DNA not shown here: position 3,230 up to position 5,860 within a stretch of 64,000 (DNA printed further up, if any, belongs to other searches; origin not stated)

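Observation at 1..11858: Eleven-gene translationally coupled operon: KS/ACP chemistry, a halogenase, a lipid-carrier glycosylation pair and a MacB/Lol-type exporter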

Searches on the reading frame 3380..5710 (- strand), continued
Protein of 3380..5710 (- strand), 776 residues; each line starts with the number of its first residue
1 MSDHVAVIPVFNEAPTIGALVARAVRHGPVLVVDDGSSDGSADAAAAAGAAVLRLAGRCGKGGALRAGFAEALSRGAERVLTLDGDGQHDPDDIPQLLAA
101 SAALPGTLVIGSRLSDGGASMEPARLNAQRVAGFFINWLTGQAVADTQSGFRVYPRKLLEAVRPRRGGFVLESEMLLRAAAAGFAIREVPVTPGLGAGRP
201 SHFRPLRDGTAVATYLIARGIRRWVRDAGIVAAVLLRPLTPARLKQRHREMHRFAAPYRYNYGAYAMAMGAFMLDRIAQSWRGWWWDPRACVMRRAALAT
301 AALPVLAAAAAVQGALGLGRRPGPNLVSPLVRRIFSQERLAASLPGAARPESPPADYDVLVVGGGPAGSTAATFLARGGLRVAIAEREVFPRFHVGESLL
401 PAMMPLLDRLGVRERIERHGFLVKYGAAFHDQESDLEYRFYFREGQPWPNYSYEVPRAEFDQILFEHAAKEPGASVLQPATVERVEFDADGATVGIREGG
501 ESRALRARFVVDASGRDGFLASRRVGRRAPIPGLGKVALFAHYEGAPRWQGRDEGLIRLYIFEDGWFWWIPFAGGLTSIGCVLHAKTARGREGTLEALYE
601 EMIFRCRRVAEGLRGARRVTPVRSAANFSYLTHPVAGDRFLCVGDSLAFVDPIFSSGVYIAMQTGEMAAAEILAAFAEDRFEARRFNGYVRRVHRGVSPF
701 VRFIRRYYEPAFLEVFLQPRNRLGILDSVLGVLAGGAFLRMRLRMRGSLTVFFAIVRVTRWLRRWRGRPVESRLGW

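Call 18: search_protein_families(library=pfam, proteins=[L001:14287-16050:+, L001:16101-17579:+, L004:14219-14668:+, L004:4360-5337:+], max_evalue=0.001)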
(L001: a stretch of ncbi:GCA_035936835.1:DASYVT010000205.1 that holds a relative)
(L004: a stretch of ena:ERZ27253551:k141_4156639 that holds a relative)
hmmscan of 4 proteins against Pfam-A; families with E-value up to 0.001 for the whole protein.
L001:14287-16050:+ (587 aa): 1 family
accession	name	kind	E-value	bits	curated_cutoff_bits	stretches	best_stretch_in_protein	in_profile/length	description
PF13231.12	PMT_2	-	4.2e-13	50.3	26.1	1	64-228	1-160/160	Dolichyl-phosphate-mannose-protein mannosyltransferase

L001:16101-17579:+ (492 aa): 2 families
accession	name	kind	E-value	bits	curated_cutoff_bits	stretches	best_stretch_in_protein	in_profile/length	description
PF04055.27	Radical_SAM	-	1.6e-19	71.1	29.5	1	218-379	2-166/166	Radical SAM superfamily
PF02310.24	B12-binding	-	0.00025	21.3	32.1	1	74-144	40-111/121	B12 binding domain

L004:14219-14668:+ (149 aa): 0 families

L004:4360-5337:+ (325 aa): 1 family
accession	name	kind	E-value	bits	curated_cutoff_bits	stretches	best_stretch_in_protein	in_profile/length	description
PF03279.18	Lip_A_acyltrans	-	1.3e-35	123.5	22.3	1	43-318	26-293/295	Bacterial lipid A biosynthesis acyltransferase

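Call 20: search_solved_structures(query=window:3380-5710:-, show_alignments=2)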
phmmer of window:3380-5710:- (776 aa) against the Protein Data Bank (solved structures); distinct sequences matched with E-value up to 0.001: 58.
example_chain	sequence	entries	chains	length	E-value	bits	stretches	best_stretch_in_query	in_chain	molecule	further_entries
7fco_A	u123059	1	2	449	1e-66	228.8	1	355-737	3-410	ChlB4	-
5dbj_E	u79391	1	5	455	1.1e-64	222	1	352-747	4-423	FADH2-dependent halogenase PltA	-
5buk_A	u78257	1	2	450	1.4e-59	205.2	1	355-731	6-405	FADH2-dependent halogenase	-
8zop_A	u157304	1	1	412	1.5e-58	201.8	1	355-709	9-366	Halogenase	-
3i3l_A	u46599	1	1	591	1.4e-55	191.9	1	358-709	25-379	Alkylhalidase CmlS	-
3e1t_A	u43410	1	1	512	2.2e-54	188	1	354-709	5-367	Halogenase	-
8gu0_A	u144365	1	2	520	3.1e-52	180.9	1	353-704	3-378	Non-heme halogenase radH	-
3nix_A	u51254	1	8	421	3.7e-47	164.1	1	357-722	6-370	Flavoprotein/dehydrogenase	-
5bul_A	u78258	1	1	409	3.5e-37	131.1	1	356-734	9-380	flavin-dependent halogenase triple mutant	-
5bva_A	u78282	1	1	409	8.7e-36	126.5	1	356-713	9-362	flavin-dependent halogenase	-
7xgb_A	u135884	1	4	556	7.2e-26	93.7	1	356-697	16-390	Tetracycline 7-halogenase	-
7v0b_A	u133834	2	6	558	7.3e-26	93.7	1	356-697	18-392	Tetracycline 7-halogenase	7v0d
6bzt_A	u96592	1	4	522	2.2e-19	72.3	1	355-712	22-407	Halogenase PltM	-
6bza_A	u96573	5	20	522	1.2e-18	69.9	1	355-709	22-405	Halogenase PltM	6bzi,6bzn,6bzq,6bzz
3oz2_A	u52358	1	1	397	7.8e-12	47.3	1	356-689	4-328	Digeranylgeranylglycerophospholipid reductase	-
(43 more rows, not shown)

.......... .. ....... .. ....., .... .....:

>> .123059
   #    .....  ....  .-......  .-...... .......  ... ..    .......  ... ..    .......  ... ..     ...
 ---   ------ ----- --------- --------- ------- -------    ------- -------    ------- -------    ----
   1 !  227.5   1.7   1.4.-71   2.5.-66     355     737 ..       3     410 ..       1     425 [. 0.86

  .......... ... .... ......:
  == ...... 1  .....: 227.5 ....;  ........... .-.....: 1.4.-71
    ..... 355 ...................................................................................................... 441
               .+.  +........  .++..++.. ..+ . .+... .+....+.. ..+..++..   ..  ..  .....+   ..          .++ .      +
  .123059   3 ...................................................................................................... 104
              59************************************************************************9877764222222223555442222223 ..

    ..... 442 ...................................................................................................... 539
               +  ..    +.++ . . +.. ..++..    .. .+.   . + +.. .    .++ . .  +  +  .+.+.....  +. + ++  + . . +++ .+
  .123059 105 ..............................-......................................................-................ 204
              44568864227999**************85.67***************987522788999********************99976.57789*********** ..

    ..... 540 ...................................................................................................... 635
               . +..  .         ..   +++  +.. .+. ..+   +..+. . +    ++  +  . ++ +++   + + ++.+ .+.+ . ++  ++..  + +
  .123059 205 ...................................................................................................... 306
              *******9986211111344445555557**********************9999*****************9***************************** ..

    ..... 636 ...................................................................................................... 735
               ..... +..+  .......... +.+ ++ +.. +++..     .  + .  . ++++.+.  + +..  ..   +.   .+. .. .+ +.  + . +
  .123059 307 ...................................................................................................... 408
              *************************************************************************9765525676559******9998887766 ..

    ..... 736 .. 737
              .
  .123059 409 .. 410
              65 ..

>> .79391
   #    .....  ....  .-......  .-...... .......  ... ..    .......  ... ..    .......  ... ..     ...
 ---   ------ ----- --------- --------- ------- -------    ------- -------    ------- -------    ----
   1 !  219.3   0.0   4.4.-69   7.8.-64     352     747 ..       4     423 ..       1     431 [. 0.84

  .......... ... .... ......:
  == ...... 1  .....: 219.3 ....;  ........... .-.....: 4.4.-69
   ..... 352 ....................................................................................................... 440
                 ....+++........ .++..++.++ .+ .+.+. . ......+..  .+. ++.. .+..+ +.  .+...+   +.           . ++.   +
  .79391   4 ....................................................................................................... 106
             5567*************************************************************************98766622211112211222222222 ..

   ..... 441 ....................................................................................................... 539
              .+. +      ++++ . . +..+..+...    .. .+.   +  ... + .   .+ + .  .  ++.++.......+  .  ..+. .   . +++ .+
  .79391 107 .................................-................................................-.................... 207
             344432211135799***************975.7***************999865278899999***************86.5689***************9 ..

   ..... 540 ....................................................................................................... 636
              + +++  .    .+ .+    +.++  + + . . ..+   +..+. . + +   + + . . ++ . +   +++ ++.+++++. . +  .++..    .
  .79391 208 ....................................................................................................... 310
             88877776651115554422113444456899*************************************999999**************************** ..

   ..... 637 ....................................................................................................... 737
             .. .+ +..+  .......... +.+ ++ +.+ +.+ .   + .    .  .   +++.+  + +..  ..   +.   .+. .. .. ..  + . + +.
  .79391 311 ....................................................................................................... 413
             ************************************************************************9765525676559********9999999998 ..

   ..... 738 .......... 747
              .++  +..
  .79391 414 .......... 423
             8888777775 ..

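Call 41: search_protein_families(library=ncbifam, proteins=[L001:14287-16050:+, L001:16101-17579:+, L004:14219-14668:+, L004:4360-5337:+, L004:16440-17027:+, L030:17759-19027:+, L030:20770-21981:+], max_evalue=0.00001)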
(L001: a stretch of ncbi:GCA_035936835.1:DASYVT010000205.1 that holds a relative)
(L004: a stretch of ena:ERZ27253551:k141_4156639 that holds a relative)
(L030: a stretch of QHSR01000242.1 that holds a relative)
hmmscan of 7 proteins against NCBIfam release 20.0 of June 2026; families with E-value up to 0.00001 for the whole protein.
L001:14287-16050:+ (587 aa): 1 family
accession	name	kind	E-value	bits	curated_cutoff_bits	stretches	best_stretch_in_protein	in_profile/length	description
NF009784.2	PRK13279.1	equivalog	5.6e-25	87.9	567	1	8-373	5-362/539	lipid IV(A) 4-amino-4-deoxy-L-arabinosyltransferase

L001:16101-17579:+ (492 aa): 21 families
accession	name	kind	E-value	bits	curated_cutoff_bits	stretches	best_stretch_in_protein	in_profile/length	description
TIGR03471.1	HpnJ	equivalog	4e-234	777.8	577.6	1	20-486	2-471/472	hopanoid biosynthesis associated radical SAM protein HpnJ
NF050148.1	rSAM_ApyD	equivalog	1.5e-29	102.9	750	1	95-404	83-393/645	RiPP biosynthesis radical SAM protein ApyD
NF038361.1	rSAM_Sden_1168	equivalog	3e-28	98.7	575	1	151-414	215-483/560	Sden_1168 family B12-binding radical SAM P-methyltransferase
TIGR02026.1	BchE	equivalog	2.5e-26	92.6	481.35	1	45-470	15-446/497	magnesium-protoporphyrin IX monomethyl ester anaerobic oxidative cyclase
TIGR04072.2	rSAM_ladder_B12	equivalog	1.6e-24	86.4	360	1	209-414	174-382/443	lipid biosynthesis B12-binding/radical SAM protein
TIGR04479.1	bcpD_PhpK_rSAM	subfamily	2.7e-24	85.4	600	1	213-389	240-416/504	PhpK family radical SAM P-methyltransferase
TIGR04014.1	B12_SAM_MJ_0865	equivalog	1.1e-23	83.8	360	1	117-404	69-358/434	methyl-coenzyme M reductase glutamine C-methyltransferase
NF033070.1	rSAM_AprD4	equivalog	8.6e-20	71.1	500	1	215-413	197-399/456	AprD4 family radical SAM diol-dehydratase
TIGR03975.1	rSAM_ocin_1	subfamily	1.4e-19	70.1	281.85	1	103-377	145-425/606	RiPP maturation radical SAM C-methyltransferase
TIGR04367.1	HpnR_B12_rSAM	equivalog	5.3e-18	64.8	650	1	99-407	74-376/490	hopanoid C-3 methylase HpnR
NF033712.0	B12_rSAM_KedN5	subfamily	6.7e-16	57.6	700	1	104-372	80-360/624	KedN5 family methylcobalamin-dependent radical SAM C-methyltransferase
TIGR04013.1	B12_SAM_MJ_1487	hypoth_equivalog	9.4e-15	54.3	251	1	316-404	267-357/382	TIGR04013 family B12-binding domain/radical SAM domain-containing protein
TIGR04385.1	B12_rSAM_cofa1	equivalog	5.3e-11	42.4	450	1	114-379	98-361/438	B12 lower ligand biosynthesis radical SAM protein BzaD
NF045585.1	rSAM_slr0320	equivalog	3.3e-10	39.1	775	1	213-383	234-410/511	photosystem II high light acclimation radical SAM protein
TIGR04295.1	B12_rSAM_oligo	hypoth_equivalog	8.6e-10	37.9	400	1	105-296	93-278/422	TIGR04295 family B12-binding domain-containing radical SAM protein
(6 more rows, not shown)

L004:14219-14668:+ (149 aa): 0 families

L004:4360-5337:+ (325 aa): 16 families
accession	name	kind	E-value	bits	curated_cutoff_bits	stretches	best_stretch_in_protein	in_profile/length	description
NF005919.0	PRK07920.1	equivalog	2.6e-28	99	209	1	35-315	14-290/311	phosphatidylinositol mannoside acyltransferase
NF006487.0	PRK08905.1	equivalog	5.5e-23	81.4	281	1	42-318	9-273/290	lysophospholipid acyltransferase family protein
TIGR02207.1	lipid_A_htrB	subfamily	7e-19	68.3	297.8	1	43-312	25-285/303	LpxL/LpxP family Kdo(2)-lipid IV(A) lauroyl/palmitoleoyl acyltransferase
NF006437.0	PRK08733.1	equivalog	3.1e-17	62.7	540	1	41-312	29-288/306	LpxL/LpxP family Kdo(2)-lipid IV(A) lauroyl/palmitoleoyl acyltransferase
NF006438.0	PRK08734.1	equivalog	2e-15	56.6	363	1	36-311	11-278/305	lauroyl acyltransferase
NF006270.0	PRK08419.1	equivalog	7e-14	51.8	248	1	43-316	17-286/298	lipid A biosynthesis lauroyl acyltransferase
NF004191.0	PRK05646.1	equivalog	3.6e-12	46.1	491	1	45-312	30-289/310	lipid A biosynthesis lauroyl acyltransferase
NF005340.0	PRK06860.1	subfamily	1.3e-11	44.2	398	1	45-312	33-291/309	lipid A biosynthesis lauroyl acyltransferase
NF005399.0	PRK06946.1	subfamily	3.1e-11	43.1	343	1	44-312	18-277/294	lipid A biosynthesis lauroyl acyltransferase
NF005120.0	PRK06553.1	equivalog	4.6e-11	42.6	273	1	59-319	50-307/308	lipid A biosynthesis lauroyl acyltransferase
NF006507.0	PRK08943.1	subfamily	8.2e-11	41.5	337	1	41-312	35-298/322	lipid A biosynthesis (KDO)2-(lauroyl)-lipid IVA acyltransferase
NF004190.0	PRK05645.1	equivalog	1.5e-10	40.7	377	1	54-312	27-278/295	lysophospholipid acyltransferase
NF005952.0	PRK08025.1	equivalog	5.7e-10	38.8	517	1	131-312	108-288/306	kdo(2)-lipid IV(A) palmitoleoyltransferase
TIGR02208.1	lipid_A_msbB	equivalog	2.6e-08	33.5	336.05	1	45-312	29-288/305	lauroyl-Kdo(2)-lipid IV(A) myristoyltransferase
NF006432.0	PRK08706.1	equivalog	3.5e-06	26.5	384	1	122-313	82-273/289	lipid A biosynthesis lauroyl acyltransferase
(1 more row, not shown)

L004:16440-17027:+ (195 aa): 2 families
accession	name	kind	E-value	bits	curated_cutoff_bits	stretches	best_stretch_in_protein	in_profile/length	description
NF052604.1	UndecprPTUtpABac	equivalog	1.5e-09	38.2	250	1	3-148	9-147/198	undecaprenyl phosphate transporter UptA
NF008102.0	PRK10847.1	equivalog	2.9e-08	33.8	236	1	7-191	26-210/219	DedA family protein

L030:17759-19027:+ (422 aa): 0 families

L030:20770-21981:+ (403 aa): 0 families

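Call 55: search_protein_families(library=pfam, proteins=[L036:215-838:-, L036:825-1601:-, L036:1591-2655:-, L036:4088-4693:-, L036:5835-6251:-, L036:6254-6703:-, L036:6713-7612:-, L036:8328-9866:-, L036:9977-11203:+], max_evalue=0.001)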
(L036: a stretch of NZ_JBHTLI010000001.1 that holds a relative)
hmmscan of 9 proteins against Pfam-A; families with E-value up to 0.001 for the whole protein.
L036:215-838:- (207 aa): 1 family
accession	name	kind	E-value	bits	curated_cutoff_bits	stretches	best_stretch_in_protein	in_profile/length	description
PF03548.22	LolA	-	7.8e-19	68.5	23.6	1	41-206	3-163/165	Outer membrane lipoprotein carrier protein LolA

L036:825-1601:- (258 aa): 1 family
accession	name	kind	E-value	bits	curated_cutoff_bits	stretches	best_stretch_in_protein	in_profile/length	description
PF01522.26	Polysacc_deac_1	-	4.5e-33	114.3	23.1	1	67-185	5-122/124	Polysaccharide deacetylase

L036:1591-2655:- (354 aa): 2 families
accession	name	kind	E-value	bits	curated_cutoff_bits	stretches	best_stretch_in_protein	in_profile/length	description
PF00109.32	ketoacyl-synt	-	3.5e-09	37.1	20.8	1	45-209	78-241/252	Beta-ketoacyl synthase, N-terminal domain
PF13723.12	Ketoacyl-synt_2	-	2.4e-06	27.7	25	1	43-165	20-135/223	Beta-ketoacyl synthase, N-terminal domain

L036:4088-4693:- (201 aa): 0 families

L036:5835-6251:- (138 aa): 3 families
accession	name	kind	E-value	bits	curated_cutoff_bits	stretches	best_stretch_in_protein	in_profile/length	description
PF13279.12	4HBT_2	-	2.9e-18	66.9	25.5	1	13-130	1-120/122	Thioesterase-like superfamily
PF03061.28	4HBT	-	2.5e-11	44.2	20.6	1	22-103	2-76/79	Thioesterase superfamily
PF22636.2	FlK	-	6.6e-05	23.4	27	1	52-113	38-99/103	Fluoroacetyl-CoA-specific thioesterase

L036:6254-6703:- (149 aa): 0 families

L036:6713-7612:- (299 aa): 1 family
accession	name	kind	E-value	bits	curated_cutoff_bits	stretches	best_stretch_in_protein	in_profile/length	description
PF03279.18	Lip_A_acyltrans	-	2e-12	47.4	22.3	1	92-289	92-287/295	Bacterial lipid A biosynthesis acyltransferase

L036:8328-9866:- (512 aa): 1 family
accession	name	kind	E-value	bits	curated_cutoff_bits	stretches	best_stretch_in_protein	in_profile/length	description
PF00221.24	Lyase_aromatic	-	8.9e-157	522.9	27.3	1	8-477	1-461/466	Aromatic amino acid lyase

L036:9977-11203:+ (408 aa): 12 families
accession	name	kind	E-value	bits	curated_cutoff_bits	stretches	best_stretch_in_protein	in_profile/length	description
PF04820.20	Trp_halogenase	-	5.1e-23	82.1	21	2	96-324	146-357/458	Tryptophan halogenase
PF01494.25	FAD_binding_3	-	1.3e-22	81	22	1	8-183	2-175/349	FAD binding domain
PF12831.13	FAD_oxidored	-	1.1e-12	48.5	27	1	9-172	1-152/416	FAD dependent oxidoreductase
PF01266.30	DAO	-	5.7e-11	43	27.9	1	96-233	136-271/353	FAD dependent oxidoreductase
PF00070.33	Pyr_redox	-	6.6e-08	33.4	22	0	10-62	2-54/82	Pyridine nucleotide-disulphide oxidoreductase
PF07992.20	Pyr_redox_2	-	1.4e-07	31.7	26.1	0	9-46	2-181/291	Pyridine nucleotide-disulphide oxidoreductase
PF13450.12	NAD_binding_8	-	1.2e-05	25.9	21.9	1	12-40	1-29/68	NAD(P)-binding Rossmann-like domain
PF03486.20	HI0933_like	-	2.8e-05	24.1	50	0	9-39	2-32/244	HI0933-like protein Rossmann domain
PF00890.30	FAD_binding_2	-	0.0001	22.1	20.4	0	9-40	1-32/414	FAD binding domain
PF01946.23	Thi4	-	0.0002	21.1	26.2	1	4-39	14-50/235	Thi4 family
PF05834.18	Lycopene_cycl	-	0.00059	19.5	23.4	0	9-183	1-159/380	Lycopene cyclase protein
PF13738.12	Pyr_redox_3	-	0.00093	19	30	0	11-40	1-31/305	Pyridine nucleotide-disulphide oxidoreductase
